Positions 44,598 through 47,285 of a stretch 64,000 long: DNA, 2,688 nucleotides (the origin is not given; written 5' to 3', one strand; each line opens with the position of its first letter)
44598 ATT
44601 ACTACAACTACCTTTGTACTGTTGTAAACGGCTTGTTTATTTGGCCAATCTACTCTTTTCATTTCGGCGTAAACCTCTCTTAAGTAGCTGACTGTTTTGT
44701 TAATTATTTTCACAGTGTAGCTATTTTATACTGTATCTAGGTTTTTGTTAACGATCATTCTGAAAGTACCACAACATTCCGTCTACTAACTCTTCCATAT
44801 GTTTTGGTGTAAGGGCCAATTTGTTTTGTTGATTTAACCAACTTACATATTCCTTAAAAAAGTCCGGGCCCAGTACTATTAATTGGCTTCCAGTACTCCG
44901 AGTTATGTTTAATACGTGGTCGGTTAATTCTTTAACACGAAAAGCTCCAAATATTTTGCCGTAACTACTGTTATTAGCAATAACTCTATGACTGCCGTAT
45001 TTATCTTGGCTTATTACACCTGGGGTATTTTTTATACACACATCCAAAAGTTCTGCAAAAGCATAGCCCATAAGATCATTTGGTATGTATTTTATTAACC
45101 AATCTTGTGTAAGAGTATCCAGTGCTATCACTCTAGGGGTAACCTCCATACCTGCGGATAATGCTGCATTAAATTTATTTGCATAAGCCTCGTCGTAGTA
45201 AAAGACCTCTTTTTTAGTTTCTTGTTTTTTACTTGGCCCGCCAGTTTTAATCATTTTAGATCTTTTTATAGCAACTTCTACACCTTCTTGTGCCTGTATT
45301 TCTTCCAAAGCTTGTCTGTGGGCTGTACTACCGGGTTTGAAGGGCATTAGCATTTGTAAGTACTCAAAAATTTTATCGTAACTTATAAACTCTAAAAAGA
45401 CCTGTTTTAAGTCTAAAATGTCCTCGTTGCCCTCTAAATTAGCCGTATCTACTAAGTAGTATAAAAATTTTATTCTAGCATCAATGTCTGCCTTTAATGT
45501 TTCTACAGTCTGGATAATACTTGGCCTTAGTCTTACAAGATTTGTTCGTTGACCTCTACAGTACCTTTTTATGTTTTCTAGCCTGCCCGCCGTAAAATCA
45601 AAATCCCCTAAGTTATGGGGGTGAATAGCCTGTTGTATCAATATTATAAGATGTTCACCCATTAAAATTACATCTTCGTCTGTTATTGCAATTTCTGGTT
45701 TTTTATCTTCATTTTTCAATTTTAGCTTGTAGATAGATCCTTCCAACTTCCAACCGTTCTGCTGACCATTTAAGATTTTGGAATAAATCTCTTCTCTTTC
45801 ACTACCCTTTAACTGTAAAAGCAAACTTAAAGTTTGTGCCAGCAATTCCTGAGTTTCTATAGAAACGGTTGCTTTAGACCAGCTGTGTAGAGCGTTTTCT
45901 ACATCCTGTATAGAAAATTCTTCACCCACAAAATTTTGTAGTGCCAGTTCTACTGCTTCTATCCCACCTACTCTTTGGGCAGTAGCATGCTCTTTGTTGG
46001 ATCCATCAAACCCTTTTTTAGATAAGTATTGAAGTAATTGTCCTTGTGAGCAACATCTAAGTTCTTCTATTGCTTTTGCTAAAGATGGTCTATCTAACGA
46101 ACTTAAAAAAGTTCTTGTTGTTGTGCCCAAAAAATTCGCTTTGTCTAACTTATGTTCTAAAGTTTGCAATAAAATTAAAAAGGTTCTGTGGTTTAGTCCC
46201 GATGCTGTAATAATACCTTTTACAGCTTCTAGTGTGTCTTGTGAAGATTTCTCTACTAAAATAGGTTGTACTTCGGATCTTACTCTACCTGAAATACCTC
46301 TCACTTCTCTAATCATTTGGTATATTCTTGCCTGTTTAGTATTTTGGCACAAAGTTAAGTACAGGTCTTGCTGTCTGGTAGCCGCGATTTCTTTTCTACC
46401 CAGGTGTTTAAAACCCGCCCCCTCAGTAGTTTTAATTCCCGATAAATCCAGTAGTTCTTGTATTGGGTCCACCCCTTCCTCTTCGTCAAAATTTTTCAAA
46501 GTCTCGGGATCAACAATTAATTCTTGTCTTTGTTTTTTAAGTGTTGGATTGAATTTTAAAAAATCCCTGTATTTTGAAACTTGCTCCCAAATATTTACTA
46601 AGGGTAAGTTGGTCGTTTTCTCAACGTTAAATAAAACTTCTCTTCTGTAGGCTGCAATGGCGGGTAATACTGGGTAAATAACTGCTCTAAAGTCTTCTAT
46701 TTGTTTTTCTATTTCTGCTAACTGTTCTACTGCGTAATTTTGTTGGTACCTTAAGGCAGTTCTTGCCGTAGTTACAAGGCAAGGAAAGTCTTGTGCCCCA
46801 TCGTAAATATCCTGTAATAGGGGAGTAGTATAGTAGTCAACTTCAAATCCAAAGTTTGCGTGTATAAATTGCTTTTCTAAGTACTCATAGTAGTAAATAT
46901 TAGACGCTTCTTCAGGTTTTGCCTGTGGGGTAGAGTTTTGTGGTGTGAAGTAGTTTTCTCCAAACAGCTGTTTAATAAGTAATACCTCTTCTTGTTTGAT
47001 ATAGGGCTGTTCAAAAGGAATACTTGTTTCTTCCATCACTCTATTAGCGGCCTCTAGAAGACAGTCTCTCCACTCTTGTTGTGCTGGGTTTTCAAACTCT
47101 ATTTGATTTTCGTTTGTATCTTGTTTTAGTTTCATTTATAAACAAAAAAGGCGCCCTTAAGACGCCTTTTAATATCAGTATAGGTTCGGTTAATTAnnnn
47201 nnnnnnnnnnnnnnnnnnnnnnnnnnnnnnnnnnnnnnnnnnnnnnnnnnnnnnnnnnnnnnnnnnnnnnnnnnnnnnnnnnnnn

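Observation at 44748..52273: Four large proteins with no recognisable motifs (795, 447, 218 and 917 aa) inserted between secE-nusG-rplKAJL and rpmG/tRNA-Trp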

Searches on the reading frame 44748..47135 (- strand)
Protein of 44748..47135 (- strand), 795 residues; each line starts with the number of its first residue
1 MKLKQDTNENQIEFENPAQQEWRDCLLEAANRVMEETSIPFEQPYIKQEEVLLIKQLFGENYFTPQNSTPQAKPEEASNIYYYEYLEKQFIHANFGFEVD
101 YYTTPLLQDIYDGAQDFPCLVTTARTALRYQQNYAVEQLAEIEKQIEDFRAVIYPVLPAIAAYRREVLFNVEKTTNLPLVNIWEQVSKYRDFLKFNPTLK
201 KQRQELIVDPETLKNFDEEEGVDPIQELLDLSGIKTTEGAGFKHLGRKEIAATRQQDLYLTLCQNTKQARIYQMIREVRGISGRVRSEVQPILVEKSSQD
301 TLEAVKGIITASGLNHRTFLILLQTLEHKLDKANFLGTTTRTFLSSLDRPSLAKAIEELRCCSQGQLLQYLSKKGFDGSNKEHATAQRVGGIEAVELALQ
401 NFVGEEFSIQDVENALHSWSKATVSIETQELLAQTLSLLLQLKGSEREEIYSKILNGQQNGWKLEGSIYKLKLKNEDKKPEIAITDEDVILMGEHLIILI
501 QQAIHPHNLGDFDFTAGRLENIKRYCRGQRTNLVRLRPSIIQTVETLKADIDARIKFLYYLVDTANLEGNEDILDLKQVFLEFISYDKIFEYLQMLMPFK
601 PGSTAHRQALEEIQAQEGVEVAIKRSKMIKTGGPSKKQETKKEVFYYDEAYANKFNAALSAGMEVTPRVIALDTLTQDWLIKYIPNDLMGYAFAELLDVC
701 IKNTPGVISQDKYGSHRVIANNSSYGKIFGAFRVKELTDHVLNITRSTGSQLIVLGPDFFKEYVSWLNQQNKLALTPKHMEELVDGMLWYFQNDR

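Call 4: search_protein_families(library=pfam, proteins=[window:44748-47135:-], max_evalue=0.01)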
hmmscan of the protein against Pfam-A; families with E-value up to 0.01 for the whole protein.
window:44748-47135:- (795 aa): 0 families

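Call 5: search_protein_families(library=ncbifam, proteins=[window:44748-47135:-], max_evalue=0.01)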
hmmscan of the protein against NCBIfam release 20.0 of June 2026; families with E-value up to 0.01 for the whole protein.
window:44748-47135:- (795 aa): 0 families

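Call 9: list_cluster_members(proteins=[window:44748-47135:-, window:47197-48540:-, window:48764-49420:+, window:49520-52273:+, window:43920-44492:-, window:52278-52892:-])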
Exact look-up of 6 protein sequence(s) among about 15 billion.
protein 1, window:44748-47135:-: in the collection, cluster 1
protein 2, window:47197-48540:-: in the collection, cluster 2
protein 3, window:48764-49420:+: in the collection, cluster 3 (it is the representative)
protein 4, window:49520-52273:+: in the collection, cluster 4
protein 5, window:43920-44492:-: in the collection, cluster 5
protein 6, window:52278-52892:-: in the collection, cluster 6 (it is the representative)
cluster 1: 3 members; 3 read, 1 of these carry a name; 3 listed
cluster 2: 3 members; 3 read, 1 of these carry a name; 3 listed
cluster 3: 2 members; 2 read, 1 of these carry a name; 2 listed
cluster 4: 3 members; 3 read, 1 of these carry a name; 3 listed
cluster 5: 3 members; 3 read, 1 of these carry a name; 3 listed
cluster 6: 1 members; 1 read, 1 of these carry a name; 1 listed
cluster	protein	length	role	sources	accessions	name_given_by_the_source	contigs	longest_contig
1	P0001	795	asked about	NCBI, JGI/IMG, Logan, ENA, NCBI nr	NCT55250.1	hypothetical protein GW755_00215 [bacterium] | hypothetical protein [bacterium]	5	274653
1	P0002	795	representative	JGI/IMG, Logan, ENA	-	-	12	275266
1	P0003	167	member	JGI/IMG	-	-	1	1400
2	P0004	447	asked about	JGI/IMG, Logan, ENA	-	-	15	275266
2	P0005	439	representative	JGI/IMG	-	-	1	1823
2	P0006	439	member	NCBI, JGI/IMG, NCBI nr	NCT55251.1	hypothetical protein GW755_00220 [bacterium] | hypothetical protein [bacterium]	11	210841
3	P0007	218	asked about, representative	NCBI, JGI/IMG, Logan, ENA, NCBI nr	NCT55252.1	hypothetical protein GW755_00225 [bacterium] | hypothetical protein [bacterium]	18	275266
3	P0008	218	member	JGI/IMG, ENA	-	-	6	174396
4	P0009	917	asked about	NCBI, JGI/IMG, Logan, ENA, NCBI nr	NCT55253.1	hypothetical protein GW755_00230 [bacterium] | hypothetical protein [bacterium]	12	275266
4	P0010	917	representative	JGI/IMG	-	-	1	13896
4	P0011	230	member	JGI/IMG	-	-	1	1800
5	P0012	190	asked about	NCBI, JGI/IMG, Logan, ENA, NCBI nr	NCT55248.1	transcription termination/antitermination factor NusG [bacterium]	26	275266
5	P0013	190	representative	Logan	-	-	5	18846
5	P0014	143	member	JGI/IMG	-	-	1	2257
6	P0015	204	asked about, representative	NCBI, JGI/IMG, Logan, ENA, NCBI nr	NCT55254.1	site-2 protease family protein [bacterium]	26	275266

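Call 10: find_homologous_proteins(query=window:44748-47135:-, max_evalue=0.001)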
Query window:44748-47135:- (795 aa): 1 proteins with E <= 0.001 among 8000 candidates.
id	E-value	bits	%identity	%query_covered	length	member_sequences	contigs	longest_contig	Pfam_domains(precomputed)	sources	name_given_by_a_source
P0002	0.0e+0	1787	100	100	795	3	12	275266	-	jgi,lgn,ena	-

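Call 19: search_protein_families(library=phrogs, proteins=[window:44748-47135:-], max_evalue=1)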
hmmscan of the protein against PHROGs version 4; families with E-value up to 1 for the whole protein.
window:44748-47135:- (795 aa): 1 family
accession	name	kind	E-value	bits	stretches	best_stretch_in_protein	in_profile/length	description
phrog_23667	-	unknown function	0.3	11.2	0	508-554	198-244/317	-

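Call 20: search_protein_families(library=padloc, proteins=[window:44748-47135:-], max_evalue=1)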
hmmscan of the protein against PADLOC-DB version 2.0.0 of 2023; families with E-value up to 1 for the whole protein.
window:44748-47135:- (795 aa): 1 family
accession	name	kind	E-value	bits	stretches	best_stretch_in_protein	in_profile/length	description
PDLC00557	JetD2|JetD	-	0.017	12.5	1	268-357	14-103/423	DUF2220; DUF3322; DUF2399 domain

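Call 21: find_encoding_contigs(protein=P0002, flank=10000, max_places=10)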
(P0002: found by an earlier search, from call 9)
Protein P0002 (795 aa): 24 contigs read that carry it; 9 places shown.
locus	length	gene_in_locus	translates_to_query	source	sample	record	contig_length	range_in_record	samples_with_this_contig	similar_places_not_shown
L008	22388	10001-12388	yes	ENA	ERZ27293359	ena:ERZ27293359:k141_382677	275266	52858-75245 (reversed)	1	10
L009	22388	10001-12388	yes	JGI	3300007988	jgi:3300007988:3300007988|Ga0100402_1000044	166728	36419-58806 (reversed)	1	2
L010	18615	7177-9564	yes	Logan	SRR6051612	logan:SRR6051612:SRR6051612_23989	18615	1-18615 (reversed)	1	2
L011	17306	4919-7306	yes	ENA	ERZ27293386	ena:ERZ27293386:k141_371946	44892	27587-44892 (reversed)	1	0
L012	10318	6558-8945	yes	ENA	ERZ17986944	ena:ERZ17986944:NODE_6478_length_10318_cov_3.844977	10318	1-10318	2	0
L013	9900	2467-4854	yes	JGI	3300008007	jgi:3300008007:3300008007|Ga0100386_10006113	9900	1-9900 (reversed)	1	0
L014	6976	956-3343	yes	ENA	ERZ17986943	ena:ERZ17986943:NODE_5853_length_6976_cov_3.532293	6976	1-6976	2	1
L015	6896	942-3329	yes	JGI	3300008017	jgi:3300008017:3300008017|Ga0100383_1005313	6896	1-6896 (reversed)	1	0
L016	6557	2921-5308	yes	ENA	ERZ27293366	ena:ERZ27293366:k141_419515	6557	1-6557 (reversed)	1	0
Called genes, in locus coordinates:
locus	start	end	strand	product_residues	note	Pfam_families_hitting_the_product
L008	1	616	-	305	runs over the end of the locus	PF00551:Formyl_trans_N, PF02911:Formyl_trans_C (weak)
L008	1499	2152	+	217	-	PF09335:VTT_dom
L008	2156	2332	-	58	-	PF00471:Ribosomal_L33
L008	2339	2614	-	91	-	PF00830:Ribosomal_L28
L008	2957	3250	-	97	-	PF02130:YbeY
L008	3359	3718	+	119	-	PF04677:CwfJ_C_1 (weak), PF11969:DcpS_C, PF01230:HIT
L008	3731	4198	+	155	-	PF01219:DAGK_prokar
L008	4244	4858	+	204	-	PF02163:Peptidase_M50 (weak)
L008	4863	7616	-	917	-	-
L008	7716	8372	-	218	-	-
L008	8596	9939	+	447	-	-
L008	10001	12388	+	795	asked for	-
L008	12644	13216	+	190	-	PF02357:NusG, PF00467:KOW (weak)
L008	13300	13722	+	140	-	PF03946:Ribosomal_L11_N, PF00298:Ribosomal_L11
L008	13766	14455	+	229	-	PF00687:Ribosomal_L1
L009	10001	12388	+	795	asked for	-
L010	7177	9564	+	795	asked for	-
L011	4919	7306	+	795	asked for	-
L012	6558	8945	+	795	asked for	-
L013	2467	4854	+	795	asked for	-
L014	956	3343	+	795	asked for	-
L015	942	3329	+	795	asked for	-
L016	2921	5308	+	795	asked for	-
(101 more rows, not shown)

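Call 29: find_related_loci(query=window:44748-47135:-, collection=viral_contigs, flank=10000)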
Query window:44748-47135:- (795 aa) in viral_contigs; peptide patterns used: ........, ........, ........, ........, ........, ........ (x = any residue, [..] = any of these).
116 stretches matched a pattern, but none encodes a relative of the query by tblastn (E <= 1e-3).

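Call 36: search_solved_structures(query=window:44748-47135:-, max_evalue=1)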
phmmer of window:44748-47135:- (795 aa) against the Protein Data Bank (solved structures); distinct sequences matched with E-value up to 1: 1.
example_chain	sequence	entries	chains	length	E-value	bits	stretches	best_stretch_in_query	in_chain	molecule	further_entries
4lnh_A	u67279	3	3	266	0.23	13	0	321-370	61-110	Uridine phosphorylase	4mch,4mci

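Call 48: predict_structure(protein=window:44748-47135:-)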
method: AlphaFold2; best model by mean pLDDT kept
length: 795 residues; sequences in the alignment: 1
mean_pLDDT: 35.8   pTM: 0.21
mean pLDDT of the five models: 35.8, 30.5, 27.4, 27.0, 26.8
residues with pLDDT >= 90: 0; 70-90: 0; 50-70: 29; < 50: 766
segments of 3 or more residues with pLDDT < 50: 1-114, 116-297, 299-758, 789-795
pLDDT, mean of each block of 10 residues (from residue 1): 31 40 46 37 33 34 29 31 36 36 38 44 44 37 36 31 30 33 32 32 29 31 34 30 30 29 29 30 36 41 44 41 40 39 39 39 37 37 32 37 37 39 32 36 37 35 28 24 27 32 31 36 36 27 32 39 38 40 35 37 43 42 29 27 29 35 28 33 34 38 35 34 38 40 37 44 54 61 52 40
secondary structure, 60 per line:
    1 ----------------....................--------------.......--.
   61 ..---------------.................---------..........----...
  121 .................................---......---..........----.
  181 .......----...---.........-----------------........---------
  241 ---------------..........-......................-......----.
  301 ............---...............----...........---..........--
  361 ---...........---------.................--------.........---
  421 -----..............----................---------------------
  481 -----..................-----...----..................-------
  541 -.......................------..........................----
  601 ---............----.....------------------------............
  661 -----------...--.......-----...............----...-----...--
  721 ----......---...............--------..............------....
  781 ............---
elements in order (helices of 4 or more, strands of 3 or more residues): H17-36 H51-57 H78-94 H104-113 H118-153 H157-162 H166-175 H180-187 H198-206 H224-231 H256-265 H267-288 H290-295 H300-312 H316-330 H335-345 H349-358 H364-374 H384-400 H409-417 H426-439 H444-459 H486-503 H516-533 H542-564 H571-596 H604-615 H620-624 H649-660 H677-683 H689-703 E708-710 E716-718 H725-730 H734-748 H757-770 H777-792
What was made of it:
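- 44748..47135 (-): p795: 795-aa soluble, acidic, mostly helical protein of unknown family. It is the second gene of the leftward operon and ends 34 nt before secE. AF2 single-sequence model pLDDT 36, helical (call 48).
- Checked: The AF2 secondary structure of p795 is mostly helical (call 48).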

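Call 62: search_solved_structures(query=A3, max_evalue=10)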
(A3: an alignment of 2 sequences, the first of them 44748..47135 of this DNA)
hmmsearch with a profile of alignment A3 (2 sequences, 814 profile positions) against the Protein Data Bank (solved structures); distinct sequences matched with E-value up to 10: 0.

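Call 83: find_related_loci(query=A3, collection=viral_contigs, flank=10000)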
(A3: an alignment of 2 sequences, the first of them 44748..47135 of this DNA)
Query A3 (795 aa) in viral_contigs; peptide patterns used: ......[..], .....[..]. (x = any residue, [..] = any of these).
42 stretches matched a pattern, but none encodes a relative of the query by tblastn (E <= 1e-3).

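Call 94: search_dna_similar(query=window:44748-47135:-, collection=phages, mode=protein, max_evalue=0.01, max_rows=5)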
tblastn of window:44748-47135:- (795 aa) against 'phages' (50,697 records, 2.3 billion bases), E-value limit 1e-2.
No match.

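Call 98: search_dna_similar(query=window:44748-47135:-, collection=plasmids, mode=protein, max_evalue=0.01, max_rows=5)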
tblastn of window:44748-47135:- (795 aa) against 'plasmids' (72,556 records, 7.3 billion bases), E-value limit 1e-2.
No match.
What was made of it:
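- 44748..47135 (-): No family, PDB, phage or plasmid hit (calls 4, 5, 19, 20, 36, 62, 94, 98).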
